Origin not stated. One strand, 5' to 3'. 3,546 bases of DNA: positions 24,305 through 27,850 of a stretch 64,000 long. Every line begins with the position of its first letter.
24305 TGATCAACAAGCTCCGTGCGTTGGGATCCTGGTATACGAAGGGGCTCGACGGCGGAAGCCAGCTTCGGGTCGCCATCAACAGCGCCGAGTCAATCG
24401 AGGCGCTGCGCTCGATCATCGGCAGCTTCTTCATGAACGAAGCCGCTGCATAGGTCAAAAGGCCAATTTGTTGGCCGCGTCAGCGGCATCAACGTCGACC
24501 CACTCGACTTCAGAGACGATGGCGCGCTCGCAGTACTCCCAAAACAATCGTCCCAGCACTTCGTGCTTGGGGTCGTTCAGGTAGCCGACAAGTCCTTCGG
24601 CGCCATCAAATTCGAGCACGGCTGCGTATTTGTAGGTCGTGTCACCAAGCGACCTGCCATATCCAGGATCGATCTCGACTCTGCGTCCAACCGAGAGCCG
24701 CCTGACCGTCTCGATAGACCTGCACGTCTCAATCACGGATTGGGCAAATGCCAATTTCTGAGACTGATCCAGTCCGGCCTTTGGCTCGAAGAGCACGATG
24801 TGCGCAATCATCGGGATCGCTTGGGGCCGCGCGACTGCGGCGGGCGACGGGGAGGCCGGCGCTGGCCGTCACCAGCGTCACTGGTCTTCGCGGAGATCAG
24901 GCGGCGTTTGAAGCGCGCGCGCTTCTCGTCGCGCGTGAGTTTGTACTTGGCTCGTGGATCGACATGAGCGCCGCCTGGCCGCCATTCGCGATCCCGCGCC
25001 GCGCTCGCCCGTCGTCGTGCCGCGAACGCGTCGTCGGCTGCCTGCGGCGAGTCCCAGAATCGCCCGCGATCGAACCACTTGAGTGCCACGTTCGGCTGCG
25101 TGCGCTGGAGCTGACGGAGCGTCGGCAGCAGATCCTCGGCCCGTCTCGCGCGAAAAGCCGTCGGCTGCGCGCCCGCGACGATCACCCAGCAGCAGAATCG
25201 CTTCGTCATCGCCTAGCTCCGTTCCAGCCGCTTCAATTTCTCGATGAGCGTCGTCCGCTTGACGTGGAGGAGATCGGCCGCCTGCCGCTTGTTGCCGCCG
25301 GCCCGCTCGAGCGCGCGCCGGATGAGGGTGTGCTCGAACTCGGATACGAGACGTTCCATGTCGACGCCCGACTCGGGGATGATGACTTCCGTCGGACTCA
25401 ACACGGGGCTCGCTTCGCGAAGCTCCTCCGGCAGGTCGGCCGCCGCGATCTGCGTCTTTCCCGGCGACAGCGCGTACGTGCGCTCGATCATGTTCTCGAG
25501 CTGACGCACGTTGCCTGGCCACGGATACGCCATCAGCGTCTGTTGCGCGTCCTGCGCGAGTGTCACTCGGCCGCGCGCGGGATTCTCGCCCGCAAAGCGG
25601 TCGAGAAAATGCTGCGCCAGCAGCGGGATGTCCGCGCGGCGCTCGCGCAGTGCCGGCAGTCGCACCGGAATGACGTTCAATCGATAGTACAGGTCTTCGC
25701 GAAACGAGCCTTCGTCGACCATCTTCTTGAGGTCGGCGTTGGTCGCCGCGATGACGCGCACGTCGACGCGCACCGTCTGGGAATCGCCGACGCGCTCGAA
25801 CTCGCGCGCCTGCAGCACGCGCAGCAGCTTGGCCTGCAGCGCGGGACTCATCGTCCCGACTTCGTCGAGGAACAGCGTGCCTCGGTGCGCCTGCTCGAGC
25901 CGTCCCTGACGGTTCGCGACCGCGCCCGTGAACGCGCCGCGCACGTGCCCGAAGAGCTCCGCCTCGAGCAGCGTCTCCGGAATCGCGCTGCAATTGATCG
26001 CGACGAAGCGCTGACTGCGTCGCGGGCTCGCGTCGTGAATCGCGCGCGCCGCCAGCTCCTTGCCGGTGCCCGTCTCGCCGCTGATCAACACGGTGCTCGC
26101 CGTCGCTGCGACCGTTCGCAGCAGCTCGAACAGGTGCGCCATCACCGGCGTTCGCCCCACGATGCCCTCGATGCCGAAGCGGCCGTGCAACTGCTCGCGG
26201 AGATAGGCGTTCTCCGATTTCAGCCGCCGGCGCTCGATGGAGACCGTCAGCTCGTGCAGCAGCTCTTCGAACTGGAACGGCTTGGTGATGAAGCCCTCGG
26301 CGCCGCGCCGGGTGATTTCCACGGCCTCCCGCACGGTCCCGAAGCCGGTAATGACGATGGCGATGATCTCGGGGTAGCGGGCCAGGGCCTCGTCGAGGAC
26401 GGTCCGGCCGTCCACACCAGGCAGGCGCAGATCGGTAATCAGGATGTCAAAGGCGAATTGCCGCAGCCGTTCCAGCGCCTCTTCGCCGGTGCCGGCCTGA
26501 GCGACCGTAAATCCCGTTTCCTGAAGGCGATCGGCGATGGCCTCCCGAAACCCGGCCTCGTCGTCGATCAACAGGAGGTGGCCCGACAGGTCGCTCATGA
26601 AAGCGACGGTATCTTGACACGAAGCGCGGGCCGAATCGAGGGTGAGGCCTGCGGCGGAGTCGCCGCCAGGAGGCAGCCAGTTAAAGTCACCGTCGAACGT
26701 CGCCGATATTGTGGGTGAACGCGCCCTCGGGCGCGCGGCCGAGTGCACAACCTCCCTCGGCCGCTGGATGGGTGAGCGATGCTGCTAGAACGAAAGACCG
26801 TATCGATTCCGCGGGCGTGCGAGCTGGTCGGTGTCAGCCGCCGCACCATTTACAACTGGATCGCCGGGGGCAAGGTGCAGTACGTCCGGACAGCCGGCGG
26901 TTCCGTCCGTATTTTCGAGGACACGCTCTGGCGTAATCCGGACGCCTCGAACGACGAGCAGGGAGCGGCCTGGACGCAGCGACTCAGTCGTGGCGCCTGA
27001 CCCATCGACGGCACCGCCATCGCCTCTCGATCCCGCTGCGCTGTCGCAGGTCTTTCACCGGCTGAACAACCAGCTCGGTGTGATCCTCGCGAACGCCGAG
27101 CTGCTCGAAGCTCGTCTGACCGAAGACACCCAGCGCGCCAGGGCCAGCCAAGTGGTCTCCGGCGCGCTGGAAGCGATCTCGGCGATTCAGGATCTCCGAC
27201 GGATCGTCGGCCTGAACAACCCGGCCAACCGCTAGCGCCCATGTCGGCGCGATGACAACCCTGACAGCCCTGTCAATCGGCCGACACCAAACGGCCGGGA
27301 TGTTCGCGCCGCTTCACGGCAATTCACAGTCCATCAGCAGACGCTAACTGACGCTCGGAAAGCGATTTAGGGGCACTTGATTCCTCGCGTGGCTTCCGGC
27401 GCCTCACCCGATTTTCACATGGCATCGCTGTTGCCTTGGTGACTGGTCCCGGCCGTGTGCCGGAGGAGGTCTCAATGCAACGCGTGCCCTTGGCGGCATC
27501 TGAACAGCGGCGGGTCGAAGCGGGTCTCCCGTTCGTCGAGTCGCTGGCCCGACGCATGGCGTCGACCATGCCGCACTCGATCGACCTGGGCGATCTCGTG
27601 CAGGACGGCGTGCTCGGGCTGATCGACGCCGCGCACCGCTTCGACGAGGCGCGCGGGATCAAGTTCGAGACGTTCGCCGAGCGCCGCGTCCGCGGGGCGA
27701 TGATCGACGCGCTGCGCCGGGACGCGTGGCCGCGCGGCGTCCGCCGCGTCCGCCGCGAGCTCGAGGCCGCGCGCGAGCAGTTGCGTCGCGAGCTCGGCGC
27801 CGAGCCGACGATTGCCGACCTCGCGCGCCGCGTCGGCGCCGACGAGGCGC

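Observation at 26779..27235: Overlapping pair: excisionase-type HTH plus a stand-alone histidine-kinase DHp helix-hairpin with no catalytic domain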

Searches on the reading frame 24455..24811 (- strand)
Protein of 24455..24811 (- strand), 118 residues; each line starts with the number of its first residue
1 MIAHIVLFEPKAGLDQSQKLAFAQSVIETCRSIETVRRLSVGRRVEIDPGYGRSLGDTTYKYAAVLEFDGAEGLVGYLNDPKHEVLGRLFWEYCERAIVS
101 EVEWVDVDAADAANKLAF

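Call 35: search_protein_families(library=ncbifam, proteins=[window:24455-24811:-], max_evalue=0.001)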
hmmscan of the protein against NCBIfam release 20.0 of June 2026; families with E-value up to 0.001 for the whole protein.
window:24455-24811:- (118 aa): 0 families

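Call 77: search_protein_families(library=pfam, proteins=[window:24455-24811:-], max_evalue=0.001)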
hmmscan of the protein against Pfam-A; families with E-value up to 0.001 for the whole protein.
window:24455-24811:- (118 aa): 1 family
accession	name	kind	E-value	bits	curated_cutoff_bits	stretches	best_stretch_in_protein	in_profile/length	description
PF07876.18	Dabb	-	4.2e-11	43.8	25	1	2-103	1-95/96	Stress responsive A/B Barrel Domain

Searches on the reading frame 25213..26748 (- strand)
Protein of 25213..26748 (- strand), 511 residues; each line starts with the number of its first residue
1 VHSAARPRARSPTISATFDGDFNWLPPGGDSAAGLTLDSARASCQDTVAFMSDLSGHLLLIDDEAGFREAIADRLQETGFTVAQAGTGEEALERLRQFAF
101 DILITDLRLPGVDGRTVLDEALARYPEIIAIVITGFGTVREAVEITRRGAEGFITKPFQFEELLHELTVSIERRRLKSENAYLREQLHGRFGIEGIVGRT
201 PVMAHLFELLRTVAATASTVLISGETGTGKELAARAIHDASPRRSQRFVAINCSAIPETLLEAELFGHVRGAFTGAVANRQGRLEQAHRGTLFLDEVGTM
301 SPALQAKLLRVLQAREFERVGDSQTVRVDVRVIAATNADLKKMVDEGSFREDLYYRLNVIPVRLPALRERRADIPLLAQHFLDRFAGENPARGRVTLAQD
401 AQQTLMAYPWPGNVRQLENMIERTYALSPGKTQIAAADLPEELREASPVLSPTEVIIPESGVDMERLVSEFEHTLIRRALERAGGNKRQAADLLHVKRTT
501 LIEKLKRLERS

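Call 3: search_protein_families(library=pfam, proteins=[window:25213-26748:-], max_evalue=10)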
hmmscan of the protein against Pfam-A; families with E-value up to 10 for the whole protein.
window:25213-26748:- (511 aa): 16 families
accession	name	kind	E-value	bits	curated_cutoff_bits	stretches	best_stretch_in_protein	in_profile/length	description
PF00158.32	Sigma54_activat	-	1.2e-72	243.5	20.2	1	196-362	1-167/168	Sigma-54 interaction domain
PF25601.1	AAA_lid_14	-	3.6e-26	91.3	27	1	368-448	1-79/87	AAA+ ATPase lid domain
PF00072.30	Response_reg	-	2.4e-23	82.8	30.2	1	59-167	2-110/111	Response regulator receiver domain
PF14532.12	Sigma54_activ_2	-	2.5e-22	80.1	25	1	197-367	1-138/138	Sigma-54 interaction domain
PF02954.25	HTH_8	-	1.6e-11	44.2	22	1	469-508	3-42/42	Bacterial regulatory protein, Fis family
PF07728.20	AAA_5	-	1.4e-07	32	22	1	220-338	2-123/139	AAA domain (dynein-related subfamily)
PF13191.12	AAA_16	-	7.9e-07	30.2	32.6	1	197-314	3-122/167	AAA ATPase domain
PF00004.35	AAA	-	6.7e-06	27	21.2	1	220-338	1-110/131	ATPase family associated with various cellular activities (AAA)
PF07724.20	AAA_2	-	3.5e-05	24.3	27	1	218-347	4-134/166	AAA domain (Cdc48 subfamily)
PF01078.27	Mg_chelatase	-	6.5e-05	22.9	20.3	1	211-337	16-157/207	Magnesium chelatase, subunit ChlI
PF13556.12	HTH_30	-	0.0011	19.1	27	1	482-510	10-38/59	PucR C-terminal helix-turn-helix domain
PF20030.5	bpMoxR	-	0.0028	17.2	27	1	205-337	19-145/205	MoxR domain in the MoxR-vWA-beta-propeller ternary systems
PF13401.12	AAA_22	-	0.015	16.1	27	1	216-256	4-44/130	AAA domain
PF12775.13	AAA_7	-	0.034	14.1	25.8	1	208-255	24-71/181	P-loop containing dynein motor region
PF18024.7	HTH_50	-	0.046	13.9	27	1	467-507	7-46/50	Helix-turn-helix domain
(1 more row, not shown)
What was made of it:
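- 25213..26598 (-): NtrC-type sigma-54 enhancer-binding response regulator (REC, AAA+ sigma-54 activator, Fis-type HTH), 461 aa, transcribed divergently from the pair. Pfam Response_reg 2.4e-23, Sigma54_activat 1.2e-72, HTH_8 1.6e-11 (call 3).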

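Call 35: search_protein_families(library=ncbifam, proteins=[window:25213-26595:-], max_evalue=0.001)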
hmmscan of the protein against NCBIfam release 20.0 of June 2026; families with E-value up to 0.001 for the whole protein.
window:25213-26595:- (460 aa): 107 families (the best 25 are shown)
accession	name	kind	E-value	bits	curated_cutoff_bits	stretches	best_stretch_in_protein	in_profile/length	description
NF008469.0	PRK11361.1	equivalog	1.5e-132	442.6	714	1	7-455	7-452/461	acetoacetate metabolism transcriptional regulator AtoC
TIGR01818.1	ntrC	equivalog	4.9e-122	408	558.6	1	8-456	2-462/463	nitrogen regulation protein NR(I)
TIGR02915.1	PEP_resp_reg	equivalog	1.5e-116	389.9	502.6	1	7-458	1-443/445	PEP-CTERM-box response regulator transcription factor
TIGR01817.1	nifA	equivalog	5.9e-113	378.4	528.85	1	131-388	184-438/534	nif-specific transcriptional activator NifA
NF007689.0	PRK10365.1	equivalog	1.3e-110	370.2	760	1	7-456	8-441/441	sigma-54-dependent response regulator transcription factor ZraR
NF051870.1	NAssimRespRegNtrX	equivalog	1.6e-110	370.1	600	1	6-457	3-450/452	nitrogen assimilation response regulator NtrX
NF011695.0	PRK15115.1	equivalog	1.5e-107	360.2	763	1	4-457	6-436/445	two-component system response regulator GlrR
NF041552.1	TF_PrdR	equivalog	4.6e-107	358.7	795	1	133-456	259-575/577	sigma-54 dependent transcriptional regulator PrdR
NF041946.1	LuxO_transreg_Vib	equivalog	9.1e-104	347.8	800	1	24-458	16-461/463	quorum-sensing sigma-54 dependent transcriptional regulator LuxO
NF003451.0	PRK05022.1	equivalog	2.4e-103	346.6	476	1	139-458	187-509/512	nitric oxide reductase transcriptional regulator NorR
NF008176.1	PRK10923.1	equivalog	4e-103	345.5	620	1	5-457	4-466/469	nitrogen regulation protein NR(I)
NF038308.1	RNA_repair_RtcR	equivalog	9.7e-100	334.9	650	1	116-451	153-505/530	RNA repair transcriptional activator RtcR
NF050807.1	TransRegFlbDCaul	equivalog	5.8e-97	325.4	750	1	145-457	120-438/454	sigma-54-dependent transcriptional regulator FlbD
TIGR02329.1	propionate_PrpR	equivalog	7.6e-93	311.9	499.2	1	108-455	190-525/526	propionate catabolism operon regulatory protein PrpR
NF011958.0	PRK15429.1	equivalog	3.3e-92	310.2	830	1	122-457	357-684/692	formate hydrogenlyase transcriptional activator FlhA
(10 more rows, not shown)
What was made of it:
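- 25213..26598 (-): NCBIfam places it nearest AtoC/NtrC (call 35).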

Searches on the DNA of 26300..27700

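Call 54: search_rna_families(source=window, start=26300, end=27700, threshold=evalue, max_evalue=1)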
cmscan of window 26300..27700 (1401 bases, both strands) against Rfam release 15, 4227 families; matches with E-value up to 1: 0.
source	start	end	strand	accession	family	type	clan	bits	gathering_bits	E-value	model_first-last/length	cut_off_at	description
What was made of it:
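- Tried and rejected: Rfam found no RNA family in 26300-27700 (call 54).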
